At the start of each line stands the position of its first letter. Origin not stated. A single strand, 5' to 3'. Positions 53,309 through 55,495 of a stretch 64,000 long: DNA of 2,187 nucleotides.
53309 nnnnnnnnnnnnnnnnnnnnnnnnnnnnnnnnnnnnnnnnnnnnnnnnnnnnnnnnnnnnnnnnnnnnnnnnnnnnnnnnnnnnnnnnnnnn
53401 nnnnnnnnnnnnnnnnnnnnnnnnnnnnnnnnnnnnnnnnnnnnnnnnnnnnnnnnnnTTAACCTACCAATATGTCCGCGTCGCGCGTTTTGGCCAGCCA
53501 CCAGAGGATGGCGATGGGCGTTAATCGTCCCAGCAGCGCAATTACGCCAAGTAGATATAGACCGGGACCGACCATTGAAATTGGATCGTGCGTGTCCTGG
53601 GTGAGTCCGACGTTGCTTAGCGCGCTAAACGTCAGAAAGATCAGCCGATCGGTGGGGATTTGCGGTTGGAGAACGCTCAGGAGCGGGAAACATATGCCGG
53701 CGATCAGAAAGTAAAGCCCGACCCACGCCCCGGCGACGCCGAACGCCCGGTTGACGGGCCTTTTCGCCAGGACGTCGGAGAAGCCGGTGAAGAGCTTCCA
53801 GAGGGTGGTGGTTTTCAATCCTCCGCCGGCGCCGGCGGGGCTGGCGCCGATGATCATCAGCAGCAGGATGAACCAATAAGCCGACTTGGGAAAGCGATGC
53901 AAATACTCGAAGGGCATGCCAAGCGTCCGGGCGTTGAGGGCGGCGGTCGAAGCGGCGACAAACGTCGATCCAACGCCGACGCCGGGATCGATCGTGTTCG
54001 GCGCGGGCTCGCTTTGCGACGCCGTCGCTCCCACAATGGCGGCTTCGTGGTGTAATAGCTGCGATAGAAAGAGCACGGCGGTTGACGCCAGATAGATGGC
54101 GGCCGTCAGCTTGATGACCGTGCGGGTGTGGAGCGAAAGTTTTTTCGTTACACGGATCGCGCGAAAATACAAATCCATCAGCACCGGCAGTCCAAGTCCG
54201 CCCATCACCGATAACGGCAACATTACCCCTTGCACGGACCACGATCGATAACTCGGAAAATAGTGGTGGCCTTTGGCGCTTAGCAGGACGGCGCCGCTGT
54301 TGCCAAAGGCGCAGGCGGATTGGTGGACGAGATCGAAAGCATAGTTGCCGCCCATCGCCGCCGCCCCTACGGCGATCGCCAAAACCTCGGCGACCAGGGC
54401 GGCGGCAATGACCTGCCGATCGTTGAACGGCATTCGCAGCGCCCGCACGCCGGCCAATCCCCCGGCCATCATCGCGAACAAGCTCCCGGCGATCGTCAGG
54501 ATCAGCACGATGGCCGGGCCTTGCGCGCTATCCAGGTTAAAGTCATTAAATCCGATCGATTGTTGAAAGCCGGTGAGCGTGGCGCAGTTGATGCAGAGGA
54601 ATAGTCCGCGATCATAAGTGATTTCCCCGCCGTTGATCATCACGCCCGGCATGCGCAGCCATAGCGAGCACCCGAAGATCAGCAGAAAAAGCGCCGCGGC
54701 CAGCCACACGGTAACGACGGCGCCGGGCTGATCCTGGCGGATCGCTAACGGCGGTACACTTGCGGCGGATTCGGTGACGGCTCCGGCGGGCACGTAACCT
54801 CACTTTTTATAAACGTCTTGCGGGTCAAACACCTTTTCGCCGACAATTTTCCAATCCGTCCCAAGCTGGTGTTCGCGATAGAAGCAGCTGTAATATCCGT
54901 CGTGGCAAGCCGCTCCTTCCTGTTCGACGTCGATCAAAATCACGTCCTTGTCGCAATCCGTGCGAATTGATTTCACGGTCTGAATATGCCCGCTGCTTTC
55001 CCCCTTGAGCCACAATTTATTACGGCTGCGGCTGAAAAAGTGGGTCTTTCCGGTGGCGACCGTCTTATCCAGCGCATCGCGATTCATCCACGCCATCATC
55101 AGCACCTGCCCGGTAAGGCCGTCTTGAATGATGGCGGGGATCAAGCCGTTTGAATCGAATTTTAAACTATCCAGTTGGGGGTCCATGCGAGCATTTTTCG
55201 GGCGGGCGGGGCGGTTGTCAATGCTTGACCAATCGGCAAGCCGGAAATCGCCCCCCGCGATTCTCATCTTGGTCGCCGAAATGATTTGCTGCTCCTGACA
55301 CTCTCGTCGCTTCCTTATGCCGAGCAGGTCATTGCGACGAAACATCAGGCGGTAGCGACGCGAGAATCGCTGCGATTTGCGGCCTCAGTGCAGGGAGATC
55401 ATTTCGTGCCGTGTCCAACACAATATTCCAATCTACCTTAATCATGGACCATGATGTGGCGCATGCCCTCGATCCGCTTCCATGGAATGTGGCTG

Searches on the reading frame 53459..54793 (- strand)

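Call 66: search_protein_families(library=pfam, proteins=[window:53459-54793:-], max_evalue=0.001)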
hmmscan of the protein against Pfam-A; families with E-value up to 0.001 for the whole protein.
window:53459-54793:- (444 aa): 1 family
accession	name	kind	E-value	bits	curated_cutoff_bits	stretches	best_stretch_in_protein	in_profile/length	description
PF02386.22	TrkH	-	0.0002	20.4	27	0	158-398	193-452/502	Cation transport protein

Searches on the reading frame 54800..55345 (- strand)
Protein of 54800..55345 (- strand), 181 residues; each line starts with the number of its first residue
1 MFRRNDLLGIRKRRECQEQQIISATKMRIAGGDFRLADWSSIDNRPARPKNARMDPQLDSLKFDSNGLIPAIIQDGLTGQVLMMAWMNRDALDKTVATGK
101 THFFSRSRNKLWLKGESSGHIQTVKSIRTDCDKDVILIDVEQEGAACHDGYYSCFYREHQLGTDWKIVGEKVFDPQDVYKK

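Call 66: search_protein_families(library=pfam, proteins=[window:54800-55345:-], max_evalue=0.001)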
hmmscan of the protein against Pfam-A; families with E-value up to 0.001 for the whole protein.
window:54800-55345:- (181 aa): 1 family
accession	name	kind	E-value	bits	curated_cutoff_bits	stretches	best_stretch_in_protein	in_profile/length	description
PF01502.23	PRA-CH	-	2.1e-35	120.8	27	1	83-156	1-74/74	Phosphoribosyl-AMP cyclohydrolase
